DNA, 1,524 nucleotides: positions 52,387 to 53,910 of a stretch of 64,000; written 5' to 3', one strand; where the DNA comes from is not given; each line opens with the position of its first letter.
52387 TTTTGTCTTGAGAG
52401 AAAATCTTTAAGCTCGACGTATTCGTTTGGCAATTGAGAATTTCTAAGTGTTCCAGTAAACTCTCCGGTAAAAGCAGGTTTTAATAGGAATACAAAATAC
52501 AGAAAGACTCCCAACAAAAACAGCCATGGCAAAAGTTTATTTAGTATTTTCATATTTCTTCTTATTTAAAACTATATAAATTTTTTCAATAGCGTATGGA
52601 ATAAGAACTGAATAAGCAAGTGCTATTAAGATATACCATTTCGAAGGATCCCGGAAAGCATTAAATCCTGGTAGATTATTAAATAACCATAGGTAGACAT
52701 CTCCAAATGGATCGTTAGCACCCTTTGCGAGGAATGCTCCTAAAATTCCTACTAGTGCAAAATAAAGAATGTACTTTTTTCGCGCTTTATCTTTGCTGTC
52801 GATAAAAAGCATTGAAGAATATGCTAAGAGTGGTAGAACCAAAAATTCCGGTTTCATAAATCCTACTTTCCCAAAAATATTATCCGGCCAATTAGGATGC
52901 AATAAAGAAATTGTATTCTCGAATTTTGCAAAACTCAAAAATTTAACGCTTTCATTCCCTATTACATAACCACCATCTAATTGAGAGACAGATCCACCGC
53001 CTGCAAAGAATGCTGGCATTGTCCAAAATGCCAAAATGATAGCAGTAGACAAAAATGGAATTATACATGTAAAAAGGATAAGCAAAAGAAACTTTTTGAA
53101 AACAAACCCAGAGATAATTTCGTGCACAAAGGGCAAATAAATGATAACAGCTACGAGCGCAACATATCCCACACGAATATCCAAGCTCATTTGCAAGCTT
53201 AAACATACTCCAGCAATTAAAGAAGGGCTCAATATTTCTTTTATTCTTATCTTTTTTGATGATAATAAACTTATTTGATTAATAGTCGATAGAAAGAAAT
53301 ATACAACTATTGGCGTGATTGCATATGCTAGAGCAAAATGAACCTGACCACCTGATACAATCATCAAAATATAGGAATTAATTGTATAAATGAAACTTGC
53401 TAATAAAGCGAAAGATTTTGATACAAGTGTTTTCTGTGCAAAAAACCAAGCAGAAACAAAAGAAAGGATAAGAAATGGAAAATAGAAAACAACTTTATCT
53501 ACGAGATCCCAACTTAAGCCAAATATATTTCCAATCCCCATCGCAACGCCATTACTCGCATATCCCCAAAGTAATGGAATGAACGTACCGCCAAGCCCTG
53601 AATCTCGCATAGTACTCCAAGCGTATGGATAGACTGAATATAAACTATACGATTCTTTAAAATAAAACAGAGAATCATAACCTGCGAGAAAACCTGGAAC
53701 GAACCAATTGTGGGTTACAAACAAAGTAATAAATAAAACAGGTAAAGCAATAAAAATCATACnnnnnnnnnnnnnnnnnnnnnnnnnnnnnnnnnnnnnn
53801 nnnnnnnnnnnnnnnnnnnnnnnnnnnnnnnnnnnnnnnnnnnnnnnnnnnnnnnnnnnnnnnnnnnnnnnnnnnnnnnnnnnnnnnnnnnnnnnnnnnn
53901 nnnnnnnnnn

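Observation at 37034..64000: Glycoconjugate island (≥27 kb) with an unusual load of GT-C-like polytopic membrane proteins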

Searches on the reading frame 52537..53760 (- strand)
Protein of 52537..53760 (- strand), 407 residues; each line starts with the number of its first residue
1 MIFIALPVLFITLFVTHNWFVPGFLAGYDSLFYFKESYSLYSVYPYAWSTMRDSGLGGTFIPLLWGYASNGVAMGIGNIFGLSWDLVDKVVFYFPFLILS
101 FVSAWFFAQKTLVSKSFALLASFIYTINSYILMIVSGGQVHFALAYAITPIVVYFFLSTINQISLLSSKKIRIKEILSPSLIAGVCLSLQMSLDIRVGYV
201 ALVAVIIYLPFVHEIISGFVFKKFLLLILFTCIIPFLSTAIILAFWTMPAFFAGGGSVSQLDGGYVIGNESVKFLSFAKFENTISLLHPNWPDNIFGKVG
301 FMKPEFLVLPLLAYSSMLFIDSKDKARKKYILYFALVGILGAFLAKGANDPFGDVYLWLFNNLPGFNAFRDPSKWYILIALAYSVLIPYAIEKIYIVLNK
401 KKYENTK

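Call 5: search_protein_families(library=pfam, proteins=[window:52537-53760:-], max_evalue=0.01)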
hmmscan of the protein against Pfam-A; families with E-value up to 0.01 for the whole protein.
window:52537-53760:- (407 aa): 0 families

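Call 10: search_protein_families(library=ncbifam, proteins=[window:52537-53760:-], max_evalue=1)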
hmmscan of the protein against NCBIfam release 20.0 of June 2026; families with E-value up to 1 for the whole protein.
window:52537-53760:- (407 aa): 1 family
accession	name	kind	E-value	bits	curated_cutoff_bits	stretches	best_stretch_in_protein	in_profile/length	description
NF053599.1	transp_MmpA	equivalog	1.5e-05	23.8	210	1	328-393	273-339/543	MmpA family trehalose lipid delivery protein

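Call 31: search_protein_families(library=pfam, proteins=[window:52537-53760:-], max_evalue=10)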
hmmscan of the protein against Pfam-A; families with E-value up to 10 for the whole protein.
window:52537-53760:- (407 aa): 0 families

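Call 33: find_homologous_proteins(query=window:52537-53760:-, max_evalue=0.001)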
Query window:52537-53760:- (407 aa): 526 proteins with E <= 0.001 among 8000 candidates; the best 120 are listed.
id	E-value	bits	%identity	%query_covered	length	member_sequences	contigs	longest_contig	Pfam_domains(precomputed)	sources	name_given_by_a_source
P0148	5.4e-261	884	100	100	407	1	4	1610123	-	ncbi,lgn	-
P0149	3.5e-140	487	54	99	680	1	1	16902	-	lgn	-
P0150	2.1e-126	441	53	95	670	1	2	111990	-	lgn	-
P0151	1.6e-121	425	49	95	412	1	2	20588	-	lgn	-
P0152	2.5e-118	415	49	96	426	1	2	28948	-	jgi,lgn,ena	-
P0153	1.3e-101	359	46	93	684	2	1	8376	-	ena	-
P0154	1.9e-100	356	48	96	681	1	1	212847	-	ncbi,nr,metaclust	ncbi:MAG: hypothetical protein A2W22_03410 [Candidatus Levybacteria bacterium RBG_16_35_11]|nr:MAG: 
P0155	1.4e-95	340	45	96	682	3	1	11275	-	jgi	jgi:hypothetical protein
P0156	2.6e-95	339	46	96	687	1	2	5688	-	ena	-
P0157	6.9e-95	337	44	97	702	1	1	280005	-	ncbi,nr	ncbi:MAG TPA: hypothetical protein VM077_02580 [Candidatus Limnocylindrales bacterium]|nr:hypothetic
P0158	1.0e-93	334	43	98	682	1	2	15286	-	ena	-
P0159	1.1e-93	333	45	97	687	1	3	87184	-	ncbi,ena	-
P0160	5.2e-93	331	45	96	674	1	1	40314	-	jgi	-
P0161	6.7e-93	331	47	95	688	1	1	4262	-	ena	-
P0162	1.8e-92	329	43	97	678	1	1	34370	-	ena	-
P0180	4.3e-89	318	41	98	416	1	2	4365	-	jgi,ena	-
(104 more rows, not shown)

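Call 57: search_solved_structures(query=A3, max_evalue=10)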
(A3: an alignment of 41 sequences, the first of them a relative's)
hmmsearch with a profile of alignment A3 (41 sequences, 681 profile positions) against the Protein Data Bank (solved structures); distinct sequences matched with E-value up to 10: 2.
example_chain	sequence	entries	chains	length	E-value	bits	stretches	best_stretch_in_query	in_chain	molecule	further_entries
7yta_A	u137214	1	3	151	0.57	11.8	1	524-615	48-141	AGDP3 AGD1-2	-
1b9b_A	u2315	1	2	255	1.5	10.5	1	505-543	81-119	PROTEIN (TRIOSEPHOSPHATE ISOMERASE)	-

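Call 99: find_encoding_contigs(protein=P0152, flank=6000, max_places=1)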
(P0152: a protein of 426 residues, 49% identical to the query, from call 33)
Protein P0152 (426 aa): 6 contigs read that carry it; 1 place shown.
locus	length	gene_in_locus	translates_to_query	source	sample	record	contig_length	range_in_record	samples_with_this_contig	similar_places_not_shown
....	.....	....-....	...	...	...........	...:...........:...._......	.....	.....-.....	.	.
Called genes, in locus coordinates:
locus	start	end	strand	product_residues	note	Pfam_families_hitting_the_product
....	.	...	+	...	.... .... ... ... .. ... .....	-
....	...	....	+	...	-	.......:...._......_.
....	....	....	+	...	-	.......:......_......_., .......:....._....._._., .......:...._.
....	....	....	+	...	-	-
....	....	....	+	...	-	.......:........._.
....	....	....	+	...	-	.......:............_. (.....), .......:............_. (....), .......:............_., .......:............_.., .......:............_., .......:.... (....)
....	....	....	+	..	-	-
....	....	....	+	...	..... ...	-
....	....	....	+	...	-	-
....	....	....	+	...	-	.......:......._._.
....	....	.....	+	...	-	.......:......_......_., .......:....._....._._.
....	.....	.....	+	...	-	?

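Call 100: find_encoding_contigs(protein=P0180, flank=4000, max_places=1)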
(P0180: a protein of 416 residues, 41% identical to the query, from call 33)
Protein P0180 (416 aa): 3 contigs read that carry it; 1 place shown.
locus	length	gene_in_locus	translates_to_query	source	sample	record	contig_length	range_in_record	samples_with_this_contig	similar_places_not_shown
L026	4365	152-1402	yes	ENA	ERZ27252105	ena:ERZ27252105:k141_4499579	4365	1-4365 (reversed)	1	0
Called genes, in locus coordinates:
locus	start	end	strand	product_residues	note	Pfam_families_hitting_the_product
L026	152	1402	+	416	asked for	-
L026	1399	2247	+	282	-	-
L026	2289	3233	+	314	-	PF00535:Glycos_transf_2, PF10111:Glyco_tranf_2_2 (weak)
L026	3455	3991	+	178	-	PF13439:Glyco_transf_4 (weak)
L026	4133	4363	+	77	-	?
